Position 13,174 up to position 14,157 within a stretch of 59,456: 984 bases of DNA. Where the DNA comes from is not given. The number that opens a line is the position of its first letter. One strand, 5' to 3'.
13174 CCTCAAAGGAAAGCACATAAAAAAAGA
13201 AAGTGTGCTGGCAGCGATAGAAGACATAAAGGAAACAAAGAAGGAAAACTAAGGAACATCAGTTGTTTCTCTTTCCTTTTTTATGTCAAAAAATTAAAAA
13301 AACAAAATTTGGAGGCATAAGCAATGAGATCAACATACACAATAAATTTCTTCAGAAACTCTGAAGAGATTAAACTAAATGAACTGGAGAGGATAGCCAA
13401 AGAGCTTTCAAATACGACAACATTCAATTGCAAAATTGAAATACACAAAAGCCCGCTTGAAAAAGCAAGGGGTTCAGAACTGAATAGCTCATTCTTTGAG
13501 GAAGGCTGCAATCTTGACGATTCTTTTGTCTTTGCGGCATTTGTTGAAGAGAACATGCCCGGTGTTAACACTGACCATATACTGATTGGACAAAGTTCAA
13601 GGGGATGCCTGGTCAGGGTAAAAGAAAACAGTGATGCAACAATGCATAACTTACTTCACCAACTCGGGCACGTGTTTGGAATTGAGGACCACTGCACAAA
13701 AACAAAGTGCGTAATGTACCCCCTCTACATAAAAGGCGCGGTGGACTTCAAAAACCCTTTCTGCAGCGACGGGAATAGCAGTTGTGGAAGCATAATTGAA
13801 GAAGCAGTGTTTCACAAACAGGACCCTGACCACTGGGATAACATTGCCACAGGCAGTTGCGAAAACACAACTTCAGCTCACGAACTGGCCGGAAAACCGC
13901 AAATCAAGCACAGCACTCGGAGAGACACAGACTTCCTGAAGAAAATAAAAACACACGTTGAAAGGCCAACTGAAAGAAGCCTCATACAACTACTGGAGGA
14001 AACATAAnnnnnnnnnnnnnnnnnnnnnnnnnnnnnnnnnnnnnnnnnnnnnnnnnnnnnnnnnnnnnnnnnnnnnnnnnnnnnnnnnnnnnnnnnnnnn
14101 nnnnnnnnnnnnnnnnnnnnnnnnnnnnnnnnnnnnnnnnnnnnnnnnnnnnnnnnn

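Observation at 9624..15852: Accessory operon: divergent CDC48-like ATPase + archaemetzincin-like protein lacking the catalytic Glu + polytopic membrane protein + AN1 zinc-finger protein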

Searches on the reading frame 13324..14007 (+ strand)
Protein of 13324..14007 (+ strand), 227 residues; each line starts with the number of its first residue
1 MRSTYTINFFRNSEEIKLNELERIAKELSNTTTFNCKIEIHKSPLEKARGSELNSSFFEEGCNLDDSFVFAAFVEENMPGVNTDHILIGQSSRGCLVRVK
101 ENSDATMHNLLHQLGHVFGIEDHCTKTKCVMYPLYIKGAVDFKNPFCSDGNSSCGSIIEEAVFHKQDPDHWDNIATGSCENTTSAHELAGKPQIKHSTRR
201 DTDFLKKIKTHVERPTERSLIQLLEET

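Call 3: search_protein_families(library=pfam, proteins=[window:13324-14007:+], max_evalue=0.1)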
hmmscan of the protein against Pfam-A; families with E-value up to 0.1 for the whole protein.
window:13324-14007:+ (227 aa): 3 families
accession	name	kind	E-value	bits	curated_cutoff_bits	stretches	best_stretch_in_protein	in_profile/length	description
PF07998.17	Peptidase_M54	-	0.00087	19.8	24.4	1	107-147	146-185/194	Peptidase family M54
PF00413.30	Peptidase_M10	-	0.0026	18.1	24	1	108-136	110-137/159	Matrixin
PF01421.25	Reprolysin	-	0.079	13.4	20.8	0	92-144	117-178/200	Reprolysin (M12B) family zinc metalloprotease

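Call 4: search_protein_families(library=ncbifam, proteins=[window:13324-14007:+], max_evalue=0.1)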
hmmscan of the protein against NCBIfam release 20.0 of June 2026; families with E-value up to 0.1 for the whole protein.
window:13324-14007:+ (227 aa): 1 family
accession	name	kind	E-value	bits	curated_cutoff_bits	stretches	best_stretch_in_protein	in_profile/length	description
NF033823.0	archmetzin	subfamily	1.8e-05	24.8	145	1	106-147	122-163/170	archaemetzincin family Zn-dependent metalloprotease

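Call 7: search_protein_families(library=padloc, proteins=[window:13324-14007:+], max_evalue=0.01)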
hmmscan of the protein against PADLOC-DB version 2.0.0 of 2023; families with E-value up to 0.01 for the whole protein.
window:13324-14007:+ (227 aa): 0 families

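Call 16: search_solved_structures(query=window:13324-14007:+, show_alignments=4, max_evalue=10)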
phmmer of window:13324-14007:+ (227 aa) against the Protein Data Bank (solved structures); distinct sequences matched with E-value up to 10: 5.
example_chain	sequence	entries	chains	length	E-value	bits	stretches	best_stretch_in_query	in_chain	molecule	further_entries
2x7m_A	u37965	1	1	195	0.22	14.2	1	107-147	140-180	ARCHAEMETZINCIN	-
3lmc_A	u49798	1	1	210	0.41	13.3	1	110-163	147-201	Peptidase, zinc-dependent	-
1c8t_A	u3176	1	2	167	1.1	12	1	111-136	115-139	STROMELYSIN-1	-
1q3a_A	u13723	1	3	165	1.4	11.6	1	111-136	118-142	Stromelysin-2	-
3v96_B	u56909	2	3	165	1.4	11.6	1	111-136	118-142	Stromelysin-2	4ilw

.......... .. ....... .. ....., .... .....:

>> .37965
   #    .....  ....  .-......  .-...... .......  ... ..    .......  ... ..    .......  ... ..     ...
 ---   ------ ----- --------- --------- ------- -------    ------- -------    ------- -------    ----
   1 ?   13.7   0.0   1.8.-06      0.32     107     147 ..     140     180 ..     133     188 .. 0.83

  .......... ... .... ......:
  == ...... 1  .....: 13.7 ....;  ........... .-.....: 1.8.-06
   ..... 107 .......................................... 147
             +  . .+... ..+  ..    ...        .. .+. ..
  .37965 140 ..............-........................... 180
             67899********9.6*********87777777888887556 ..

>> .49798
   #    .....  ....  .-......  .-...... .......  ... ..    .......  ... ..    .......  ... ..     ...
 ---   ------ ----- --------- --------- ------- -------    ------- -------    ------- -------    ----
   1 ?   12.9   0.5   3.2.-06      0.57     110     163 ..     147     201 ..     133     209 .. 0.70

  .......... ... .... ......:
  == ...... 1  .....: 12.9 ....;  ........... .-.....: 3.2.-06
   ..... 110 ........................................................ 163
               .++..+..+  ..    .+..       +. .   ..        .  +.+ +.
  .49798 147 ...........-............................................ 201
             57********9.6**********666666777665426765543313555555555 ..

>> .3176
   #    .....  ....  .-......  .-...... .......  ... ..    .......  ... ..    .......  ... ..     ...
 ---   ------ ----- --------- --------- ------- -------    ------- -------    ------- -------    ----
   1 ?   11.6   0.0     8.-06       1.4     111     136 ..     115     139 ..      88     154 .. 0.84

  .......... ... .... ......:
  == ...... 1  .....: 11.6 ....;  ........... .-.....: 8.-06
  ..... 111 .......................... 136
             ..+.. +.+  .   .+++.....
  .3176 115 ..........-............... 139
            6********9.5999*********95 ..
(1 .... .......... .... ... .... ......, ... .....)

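Call 18: search_protein_families(library=phrogs, proteins=[window:13324-14007:+], max_evalue=0.01)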
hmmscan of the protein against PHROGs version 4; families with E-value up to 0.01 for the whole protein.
window:13324-14007:+ (227 aa): 0 families

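Call 24: search_protein_representatives(protein=window:13324-14007:+)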
Query: 227 residues. Proteins with E-value up to 0.001 (for the whole library): 5; up to 1e-10: 1; up to 1e-30: 1. The best 5 are listed.
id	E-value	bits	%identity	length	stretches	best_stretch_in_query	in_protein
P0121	1.0e-151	518.8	100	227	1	1-227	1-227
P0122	3.0e-06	43.2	29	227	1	11-140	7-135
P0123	2.5e-04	37.0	31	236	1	9-161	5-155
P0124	4.6e-04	36.1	30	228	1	15-142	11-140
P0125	7.2e-04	35.5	30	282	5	55-99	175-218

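Call 26: find_encoding_contigs(protein=P0122, flank=10000, max_places=4)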
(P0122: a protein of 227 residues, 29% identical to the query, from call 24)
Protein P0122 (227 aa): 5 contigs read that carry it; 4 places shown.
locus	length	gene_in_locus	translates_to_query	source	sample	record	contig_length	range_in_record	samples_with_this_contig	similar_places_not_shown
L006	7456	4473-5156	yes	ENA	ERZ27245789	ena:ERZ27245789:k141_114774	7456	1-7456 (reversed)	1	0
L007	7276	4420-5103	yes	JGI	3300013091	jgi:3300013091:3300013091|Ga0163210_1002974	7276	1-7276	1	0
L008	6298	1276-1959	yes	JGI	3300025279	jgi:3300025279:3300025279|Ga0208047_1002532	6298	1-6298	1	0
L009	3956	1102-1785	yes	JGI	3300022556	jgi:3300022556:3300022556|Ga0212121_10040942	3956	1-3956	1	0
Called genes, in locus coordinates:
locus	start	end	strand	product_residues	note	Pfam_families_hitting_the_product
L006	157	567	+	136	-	-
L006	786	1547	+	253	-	-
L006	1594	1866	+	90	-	-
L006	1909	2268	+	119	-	-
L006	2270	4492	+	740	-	PF02359:CDC48_N, PF05673:DUF815 (faint), PF02367:TsaE (faint), PF00004:AAA, PF00005:ABC_tran (faint), PF17862:AAA_lid_3, PF00004:AAA, PF17862:AAA_lid_3 (weak), +15 more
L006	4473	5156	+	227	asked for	-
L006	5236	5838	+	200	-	PF01428:zf-AN1 (faint)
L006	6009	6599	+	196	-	-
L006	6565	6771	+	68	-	-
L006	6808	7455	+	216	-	?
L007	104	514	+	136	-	-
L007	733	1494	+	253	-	-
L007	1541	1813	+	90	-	-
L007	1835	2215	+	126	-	-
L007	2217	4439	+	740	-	PF02359:CDC48_N, PF05673:DUF815 (faint), PF02367:TsaE (faint), PF00004:AAA, PF00005:ABC_tran (faint), PF17862:AAA_lid_3, PF00004:AAA, PF17862:AAA_lid_3 (weak), +15 more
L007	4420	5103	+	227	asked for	-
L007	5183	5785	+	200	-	PF01428:zf-AN1 (faint)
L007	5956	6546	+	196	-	-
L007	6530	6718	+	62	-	-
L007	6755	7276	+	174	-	?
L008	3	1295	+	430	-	?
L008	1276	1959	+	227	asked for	-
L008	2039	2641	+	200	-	PF01428:zf-AN1 (faint)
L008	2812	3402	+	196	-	-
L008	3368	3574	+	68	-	-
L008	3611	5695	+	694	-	-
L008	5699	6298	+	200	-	?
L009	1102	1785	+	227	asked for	-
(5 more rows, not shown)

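Call 27: find_encoding_contigs(protein=P0123, flank=10000, max_places=4)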
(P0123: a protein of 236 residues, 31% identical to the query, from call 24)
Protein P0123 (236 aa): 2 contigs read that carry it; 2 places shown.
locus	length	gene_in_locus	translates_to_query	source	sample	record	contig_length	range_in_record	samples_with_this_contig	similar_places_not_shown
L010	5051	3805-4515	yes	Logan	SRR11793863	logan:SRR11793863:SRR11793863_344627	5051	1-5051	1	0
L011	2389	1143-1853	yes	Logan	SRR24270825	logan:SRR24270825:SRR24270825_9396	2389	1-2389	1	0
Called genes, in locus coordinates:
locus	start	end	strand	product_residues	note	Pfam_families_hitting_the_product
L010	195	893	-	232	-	-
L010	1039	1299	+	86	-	-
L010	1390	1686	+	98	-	-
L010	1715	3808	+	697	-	PF07728:AAA_5 (faint), PF00308:Bac_DnaA (faint), PF01637:ATPase_2 (faint), PF05496:RuvB_N (faint), PF12775:AAA_7 (faint), PF00004:AAA, PF17862:AAA_lid_3 (weak), PF00004:AAA, +12 more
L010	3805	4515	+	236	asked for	-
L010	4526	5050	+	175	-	?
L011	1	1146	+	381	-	?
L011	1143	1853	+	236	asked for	-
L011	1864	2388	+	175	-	?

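Call 28: find_encoding_contigs(protein=P0124, flank=10000, max_places=4)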
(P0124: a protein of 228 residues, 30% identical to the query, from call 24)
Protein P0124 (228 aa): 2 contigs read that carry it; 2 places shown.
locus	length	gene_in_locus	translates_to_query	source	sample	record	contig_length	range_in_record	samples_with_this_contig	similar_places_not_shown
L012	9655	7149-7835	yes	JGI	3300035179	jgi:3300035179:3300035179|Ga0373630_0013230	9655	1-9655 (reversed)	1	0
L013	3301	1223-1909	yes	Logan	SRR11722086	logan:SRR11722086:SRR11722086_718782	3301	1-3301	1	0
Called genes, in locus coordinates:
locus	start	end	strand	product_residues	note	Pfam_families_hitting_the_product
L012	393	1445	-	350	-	PF22700:MVD-like_N, PF00288:GHMP_kinases_N (weak), PF18376:MDD_C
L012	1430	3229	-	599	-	PF00288:GHMP_kinases_N (weak)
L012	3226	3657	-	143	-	-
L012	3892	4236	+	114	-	-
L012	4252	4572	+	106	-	-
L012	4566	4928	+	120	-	-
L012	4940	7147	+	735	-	PF02359:CDC48_N (weak), PF13207:AAA_17 (faint), PF01695:IstB_IS21 (faint), PF02367:TsaE (faint), PF06068:TIP49 (faint), PF00004:AAA, PF17862:AAA_lid_3, PF00004:AAA, +12 more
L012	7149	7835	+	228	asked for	PF07998:Peptidase_M54 (weak)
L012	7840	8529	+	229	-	PF01428:zf-AN1 (weak)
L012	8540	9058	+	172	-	-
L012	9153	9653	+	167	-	?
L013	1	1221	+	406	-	?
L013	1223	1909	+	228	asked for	PF07998:Peptidase_M54 (weak)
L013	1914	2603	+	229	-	PF01428:zf-AN1 (weak)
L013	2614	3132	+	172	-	-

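Call 35: find_related_loci(query=A1, collection=genome_contigs, flank=10000)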
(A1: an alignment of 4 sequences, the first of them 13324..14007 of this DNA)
Query A1 (227 aa) in genome_contigs; peptide patterns used: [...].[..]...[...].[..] (x = any residue, [..] = any of these).
600 stretches matched a pattern (row limit reached: there are more); 2 encode a relative of the query (tblastn E <= 1e-3); 2 distinct loci.
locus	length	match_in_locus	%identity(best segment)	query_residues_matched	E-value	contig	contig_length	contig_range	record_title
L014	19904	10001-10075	54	106-131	3e-6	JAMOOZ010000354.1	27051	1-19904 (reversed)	MAG: Desulfurococcales archaeon isolate 4559-240_maxbin2_scaf2bin.156 4559-240_scaffold_846_c1, whole genome shotgun seq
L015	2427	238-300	68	111-132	5e-6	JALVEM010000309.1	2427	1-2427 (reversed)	MAG: Thiohalobacter sp. isolate 134-614_metabat2_scaf2bin.111 134-614_scaffold_47548_c1, whole genome shotgun sequence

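Call 37: find_related_loci(query=A1, collection=metagenome_contigs, flank=10000)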
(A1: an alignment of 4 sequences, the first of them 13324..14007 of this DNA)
Query A1 (227 aa) in metagenome_contigs; peptide patterns used: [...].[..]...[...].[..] (x = any residue, [..] = any of these).
600 stretches matched a pattern (row limit reached: there are more); 10 encode a relative of the query (tblastn E <= 1e-3); 10 distinct loci.
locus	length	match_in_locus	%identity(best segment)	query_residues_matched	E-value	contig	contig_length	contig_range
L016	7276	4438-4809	32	11-135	8e-13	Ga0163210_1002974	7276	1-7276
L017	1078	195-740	25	11-193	7e-13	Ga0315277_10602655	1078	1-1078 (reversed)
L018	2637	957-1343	28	9-133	1e-8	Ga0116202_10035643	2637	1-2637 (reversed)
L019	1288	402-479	56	106-132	3e-6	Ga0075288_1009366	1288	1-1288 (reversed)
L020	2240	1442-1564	45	93-133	4e-6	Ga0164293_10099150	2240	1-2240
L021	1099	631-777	39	107-159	3e-6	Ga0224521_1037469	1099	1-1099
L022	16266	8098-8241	32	110-162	6e-6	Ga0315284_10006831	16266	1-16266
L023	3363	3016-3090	54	106-131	7e-6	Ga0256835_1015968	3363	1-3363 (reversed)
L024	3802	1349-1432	52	104-132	9e-6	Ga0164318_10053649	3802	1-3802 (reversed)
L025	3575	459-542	48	104-132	1e-5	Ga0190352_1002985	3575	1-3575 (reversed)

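Call 45: find_homologous_proteins(query=A4, max_evalue=0.001)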
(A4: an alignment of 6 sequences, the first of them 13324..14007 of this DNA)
Query A4 (6 sequences) (227 aa, profile of the alignment): 12 proteins with E <= 0.001 among 2600 candidates.
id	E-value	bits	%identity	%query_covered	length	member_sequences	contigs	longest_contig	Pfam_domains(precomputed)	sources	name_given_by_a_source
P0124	3.9e-93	329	29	56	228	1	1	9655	PF07998.18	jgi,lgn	jgi:hypothetical protein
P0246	5.0e-87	309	28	55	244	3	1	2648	PF07998.18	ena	-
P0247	3.7e-82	293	31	55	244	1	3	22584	-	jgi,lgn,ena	-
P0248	3.7e-75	271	28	55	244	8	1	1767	-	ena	-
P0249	3.5e-71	258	40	21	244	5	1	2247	-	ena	-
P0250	7.3e-69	250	25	55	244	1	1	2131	-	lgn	-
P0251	1.1e-67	246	27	55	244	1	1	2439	PF01421.26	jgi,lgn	jgi:hypothetical protein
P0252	6.0e-63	231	26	62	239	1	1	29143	PF01421.26,PF07998.18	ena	-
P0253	2.0e-60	222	26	60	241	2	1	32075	PF07998.18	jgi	jgi:predicted Zn-dependent protease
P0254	1.2e-59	220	26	55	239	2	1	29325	PF01421.26,PF07998.18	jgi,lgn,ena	-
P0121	7.4e-53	198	100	100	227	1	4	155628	-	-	-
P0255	1.7e-37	147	24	60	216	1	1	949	PF01421.26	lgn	-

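Call 46: find_encoding_contigs(protein=P0253, flank=10000, max_places=2)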
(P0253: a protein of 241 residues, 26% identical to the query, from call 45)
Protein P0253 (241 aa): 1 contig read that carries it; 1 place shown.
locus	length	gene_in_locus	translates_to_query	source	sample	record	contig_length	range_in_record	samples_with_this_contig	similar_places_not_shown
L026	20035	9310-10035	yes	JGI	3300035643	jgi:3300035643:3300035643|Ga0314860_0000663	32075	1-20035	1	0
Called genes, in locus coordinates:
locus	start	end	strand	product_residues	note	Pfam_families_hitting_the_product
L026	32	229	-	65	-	-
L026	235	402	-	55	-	-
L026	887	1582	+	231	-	PF14559:TPR_19 (faint), PF07719:TPR_2 (faint), PF13174:TPR_6 (faint), PF13181:TPR_8 (faint), PF13431:TPR_17 (faint), PF00515:TPR_1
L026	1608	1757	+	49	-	-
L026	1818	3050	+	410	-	PF00589:Phage_integrase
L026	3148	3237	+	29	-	-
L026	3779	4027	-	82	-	-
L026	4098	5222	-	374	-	PF14681:UPRTase (faint)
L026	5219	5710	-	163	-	-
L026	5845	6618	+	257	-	-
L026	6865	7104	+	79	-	-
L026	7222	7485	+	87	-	-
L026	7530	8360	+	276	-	PF02933:CDC48_2 (weak)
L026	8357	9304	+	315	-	PF13191:AAA_16 (weak), PF00004:AAA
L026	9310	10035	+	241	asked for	PF07998:Peptidase_M54 (weak)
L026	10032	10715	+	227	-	PF01428:zf-AN1 (weak)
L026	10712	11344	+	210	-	-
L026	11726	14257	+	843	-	PF01935:DUF87 (weak), PF05872:HerA_C (faint)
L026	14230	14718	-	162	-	-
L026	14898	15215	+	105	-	-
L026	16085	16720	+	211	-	-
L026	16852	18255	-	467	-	-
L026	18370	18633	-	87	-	-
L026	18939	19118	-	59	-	-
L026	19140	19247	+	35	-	-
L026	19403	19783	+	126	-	-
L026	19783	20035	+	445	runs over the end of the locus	PF01935:DUF87 (weak), PF05872:HerA_C (weak)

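Call 47: find_encoding_contigs(protein=P0247, flank=10000, max_places=2)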
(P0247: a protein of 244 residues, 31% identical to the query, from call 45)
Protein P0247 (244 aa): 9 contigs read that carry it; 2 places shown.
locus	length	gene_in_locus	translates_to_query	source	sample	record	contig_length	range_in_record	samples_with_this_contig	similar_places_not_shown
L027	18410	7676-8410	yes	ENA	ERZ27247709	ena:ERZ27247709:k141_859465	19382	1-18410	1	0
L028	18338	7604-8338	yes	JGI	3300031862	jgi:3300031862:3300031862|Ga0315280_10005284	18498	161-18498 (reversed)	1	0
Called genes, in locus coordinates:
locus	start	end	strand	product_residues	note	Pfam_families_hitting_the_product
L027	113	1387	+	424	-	PF02899:Phage_int_SAM_1 (faint), PF00589:Phage_integrase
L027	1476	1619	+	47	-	-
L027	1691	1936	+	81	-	-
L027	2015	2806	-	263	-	-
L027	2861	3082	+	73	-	-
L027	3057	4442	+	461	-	-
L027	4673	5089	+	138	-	-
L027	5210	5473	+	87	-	-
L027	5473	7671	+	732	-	PF02359:CDC48_N (weak), PF07728:AAA_5 (faint), PF02933:CDC48_2 (weak), PF01695:IstB_IS21 (faint), PF13191:AAA_16 (faint), PF00004:AAA, PF17862:AAA_lid_3, PF00004:AAA, +7 more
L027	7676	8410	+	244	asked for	-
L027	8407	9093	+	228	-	PF01428:zf-AN1 (weak)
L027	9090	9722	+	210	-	-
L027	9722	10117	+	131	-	-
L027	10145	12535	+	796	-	PF01935:DUF87 (weak), PF05872:HerA_C (faint), PF10412:TrwB_AAD_bind (faint)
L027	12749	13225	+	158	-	-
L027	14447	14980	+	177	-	PF12840:HTH_20 (faint), PF13412:HTH_24 (faint), PF01047:MarR (faint)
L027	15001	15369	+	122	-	-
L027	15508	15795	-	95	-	-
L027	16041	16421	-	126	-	-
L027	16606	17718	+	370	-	PF01555:N6_N4_Mtase, PF01170:UPF0020, PF03602:Cons_hypoth95 (faint), PF01555:N6_N4_Mtase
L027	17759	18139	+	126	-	-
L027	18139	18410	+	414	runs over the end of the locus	?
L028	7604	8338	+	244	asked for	-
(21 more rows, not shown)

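Call 48: find_encoding_contigs(protein=P0252, flank=10000, max_places=2)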
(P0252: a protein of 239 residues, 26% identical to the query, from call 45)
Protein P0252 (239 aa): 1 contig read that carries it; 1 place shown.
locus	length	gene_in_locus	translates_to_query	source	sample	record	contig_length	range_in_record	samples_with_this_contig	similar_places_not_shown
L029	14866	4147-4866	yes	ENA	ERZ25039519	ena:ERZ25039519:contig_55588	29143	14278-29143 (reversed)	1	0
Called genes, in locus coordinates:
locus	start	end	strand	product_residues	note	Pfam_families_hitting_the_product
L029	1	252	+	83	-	?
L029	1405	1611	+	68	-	-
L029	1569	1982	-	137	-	-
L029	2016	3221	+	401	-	PF02933:CDC48_2, PF00004:AAA, PF17862:AAA_lid_3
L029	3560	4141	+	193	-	PF00004:AAA, PF17862:AAA_lid_3 (weak)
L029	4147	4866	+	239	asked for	PF07998:Peptidase_M54 (weak), PF01421:Reprolysin (weak)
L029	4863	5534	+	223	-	PF01428:zf-AN1 (weak)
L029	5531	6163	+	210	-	-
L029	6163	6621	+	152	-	-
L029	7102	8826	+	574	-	PF01935:DUF87 (weak), PF05872:HerA_C (faint), PF13401:AAA_22 (faint)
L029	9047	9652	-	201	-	-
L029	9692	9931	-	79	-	-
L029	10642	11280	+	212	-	-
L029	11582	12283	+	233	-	PF02417:Chromate_transp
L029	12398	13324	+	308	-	PF00296:Bac_luciferase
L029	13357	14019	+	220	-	PF04289:DUF447_N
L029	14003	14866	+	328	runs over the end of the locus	PF00288:GHMP_kinases_N, PF08544:GHMP_kinases_C (weak)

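Call 68: predict_structure(alignment_id=A6)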
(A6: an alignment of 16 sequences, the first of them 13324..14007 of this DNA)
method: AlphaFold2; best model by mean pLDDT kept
length: 227 residues; sequences in the alignment: 16
mean_pLDDT: 49.0   pTM: 0.46
mean pLDDT of the five models: 49.0, 47.9, 46.9, 46.5, 44.9
residues with pLDDT >= 90: 0; 70-90: 40; 50-70: 58; < 50: 129
segments of 3 or more residues with pLDDT < 50: 48-56, 77-85, 89-92, 124-227
pLDDT, mean of each block of 10 residues (from residue 1): 74 75 79 76 62 46 55 53 47 57 66 67 46 29 29 28 26 26 39 29 34 41 42
secondary structure, 60 per line:
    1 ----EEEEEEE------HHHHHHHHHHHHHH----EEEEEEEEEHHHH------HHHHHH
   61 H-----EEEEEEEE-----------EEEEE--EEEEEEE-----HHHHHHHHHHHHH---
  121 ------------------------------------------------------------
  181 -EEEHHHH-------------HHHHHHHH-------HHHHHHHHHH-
elements in order: E5-11 H18-31 E36-44 H45-48 H55-61 E67-74 E86-90 E93-99 H105-117 E182-184 H185-188 H202-209 H217-226

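Call 70: fold_search(model_id=the predicted structure, library=pdb)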
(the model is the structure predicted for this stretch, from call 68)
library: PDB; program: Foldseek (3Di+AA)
matches with E <= 10: 395; with E <= 0.001: 0
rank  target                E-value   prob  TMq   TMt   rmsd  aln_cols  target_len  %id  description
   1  5t11_B                4.3e-02  0.23  0.21  0.29  13.7       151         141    9  PelC L103M dodecamer from Paraburkholderia phytofirmans, space group C2 (released 2017-03-15)
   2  5t11_I                4.9e-02  0.25  0.19  0.29  14.1       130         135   10  PelC L103M dodecamer from Paraburkholderia phytofirmans, space group C2 (released 2017-03-15)
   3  5t11_F                5.2e-02  0.21  0.18  0.27  14.3       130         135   11  PelC L103M dodecamer from Paraburkholderia phytofirmans, space group C2 (released 2017-03-15)
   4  5t11_E                5.6e-02  0.23  0.20  0.29  14.1       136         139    7  PelC L103M dodecamer from Paraburkholderia phytofirmans, space group C2 (released 2017-03-15)
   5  5t11_D                7.6e-02  0.20  0.19  0.28  14.3       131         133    8  PelC L103M dodecamer from Paraburkholderia phytofirmans, space group C2 (released 2017-03-15)
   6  2p72_B                4.7e-01  0.09  0.20  0.21  13.2       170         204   10  crystal structure of a glycosyltransferase involved in the glycosylation of the major capsid of PBCV-1 (released 2007-08-21)
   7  7yr5_B                6.8e-01  0.02  0.07  0.07  14.8        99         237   11  Embigin facilitates monocarboxylate transporter 1 localization to plasma membrane and transition to a decoupling state (released 2022-09-28)
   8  6qsp_B                7.3e-01  0.08  0.21  0.20  11.6       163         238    9  Ketosynthase (ApeO) in Complex with its Chain Length Factor (ApeC) from Xenorhabdus doucetiae (released 2019-04-03)
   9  3wry_A                7.3e-01  0.04  0.14  0.09  12.9       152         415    8  Crystal structure of helicase complex 2 (released 2014-08-13)
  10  2p73                  7.8e-01  0.10  0.23  0.25  11.9       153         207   10  crystal structure of a glycosyltransferase involved in the glycosylation of the major capsid of PBCV-1 (released 2007-08-21)
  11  4lw3                  8.8e-01  0.09  0.22  0.21   7.8       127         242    9  Crystal structure of the Drosophila beta1,4galactosyltransferase7 catalytic domain D211N single mutant enzyme complex wi (released 2013-09-25)
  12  2p6w                  8.8e-01  0.08  0.22  0.24  13.3       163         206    9  Crystal structure of a glycosyltransferase involved in the glycosylation of the major capsid of PBCV-1 (released 2007-08-21)
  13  3n8d_A                1.1e+00  0.08  0.15  0.11   7.4        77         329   12  Crystal structure of Staphylococcus aureus VRSA-9 D-Ala:D-Ala ligase (released 2010-10-13)
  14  9ggd_C                1.1e+00  0.11  0.23  0.16   7.7       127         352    9  Structure of the A467T mutant of human mitochondrial DNA polymerase gamma in complex with PZL-A (released 2025-04-16)
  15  4irq_B                1.1e+00  0.07  0.21  0.20   9.7       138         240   11  Crystal structure of catalytic domain of human beta1,4galactosyltransferase 7 in closed conformation in complex with m (released 2013-09-25)
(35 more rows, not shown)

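Call 71: search_solved_structures(query=A6, max_evalue=1, show_alignments=2)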
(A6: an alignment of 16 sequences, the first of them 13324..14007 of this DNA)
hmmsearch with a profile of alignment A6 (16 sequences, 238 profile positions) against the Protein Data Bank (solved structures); distinct sequences matched with E-value up to 1: 109 (the best 60 are shown).
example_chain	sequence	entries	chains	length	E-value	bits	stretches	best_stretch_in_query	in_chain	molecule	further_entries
2x7m_A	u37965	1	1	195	5e-07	33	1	103-157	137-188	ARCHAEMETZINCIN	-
3lmc_A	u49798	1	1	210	5.3e-07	32.9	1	103-161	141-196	Peptidase, zinc-dependent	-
3zvs_A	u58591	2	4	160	1.3e-06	31.6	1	103-156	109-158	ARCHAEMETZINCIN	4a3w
4axq_A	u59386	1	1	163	1.4e-06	31.5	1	103-156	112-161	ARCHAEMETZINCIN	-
4q1l_A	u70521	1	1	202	6.5e-05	26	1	53-130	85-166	Snake venom metalloproteinase leucurolysin-A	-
2xs3_A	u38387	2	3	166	0.00018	24.6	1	107-140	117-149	KARILYSIN PROTEASE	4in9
8b2q_A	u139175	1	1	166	0.00018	24.6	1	107-140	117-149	Karilysin long form Kly38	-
2xs4_A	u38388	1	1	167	0.00018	24.6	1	107-140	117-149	KARILYSIN PROTEASE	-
1q3a_A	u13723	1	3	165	0.0012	21.9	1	98-136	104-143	Stromelysin-2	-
3v96_B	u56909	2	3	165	0.0012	21.9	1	98-136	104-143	Stromelysin-2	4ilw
4r3v_A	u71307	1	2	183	0.0017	21.4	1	107-140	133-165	Karilysin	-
9csx_A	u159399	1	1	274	0.0021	21.1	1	106-136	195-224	Stromelysin-2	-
3gbo_A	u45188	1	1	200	0.0026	20.8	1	68-130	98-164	Zinc metalloproteinase BmooMPalfa-I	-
1rm8_A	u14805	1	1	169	0.0033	20.4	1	108-141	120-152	Matrix metalloproteinase-16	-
1hfs_A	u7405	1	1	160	0.0074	19.3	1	107-136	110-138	STROMELYSIN-1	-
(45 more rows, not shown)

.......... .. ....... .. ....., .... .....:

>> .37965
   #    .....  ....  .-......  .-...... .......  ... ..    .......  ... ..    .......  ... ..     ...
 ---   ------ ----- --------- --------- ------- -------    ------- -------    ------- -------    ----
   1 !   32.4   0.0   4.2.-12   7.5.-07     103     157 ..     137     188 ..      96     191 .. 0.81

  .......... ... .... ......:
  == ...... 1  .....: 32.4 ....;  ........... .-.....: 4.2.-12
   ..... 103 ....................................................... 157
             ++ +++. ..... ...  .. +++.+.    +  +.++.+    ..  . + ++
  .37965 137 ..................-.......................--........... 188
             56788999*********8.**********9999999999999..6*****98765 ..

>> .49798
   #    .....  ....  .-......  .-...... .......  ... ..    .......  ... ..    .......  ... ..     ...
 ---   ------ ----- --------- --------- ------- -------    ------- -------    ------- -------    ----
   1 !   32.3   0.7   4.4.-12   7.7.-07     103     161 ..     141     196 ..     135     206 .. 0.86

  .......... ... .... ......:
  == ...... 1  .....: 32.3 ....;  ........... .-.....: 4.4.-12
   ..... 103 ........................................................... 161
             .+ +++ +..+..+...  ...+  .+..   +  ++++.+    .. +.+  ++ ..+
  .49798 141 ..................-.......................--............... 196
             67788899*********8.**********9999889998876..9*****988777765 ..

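Call 84: find_related_loci(query=A6, collection=viral_contigs, flank=10000)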
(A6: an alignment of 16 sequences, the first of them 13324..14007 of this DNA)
Query A6 (227 aa) in viral_contigs; peptide patterns used: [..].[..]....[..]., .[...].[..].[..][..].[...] (x = any residue, [..] = any of these).
541 stretches matched a pattern, but none encodes a relative of the query by tblastn (E <= 1e-3).
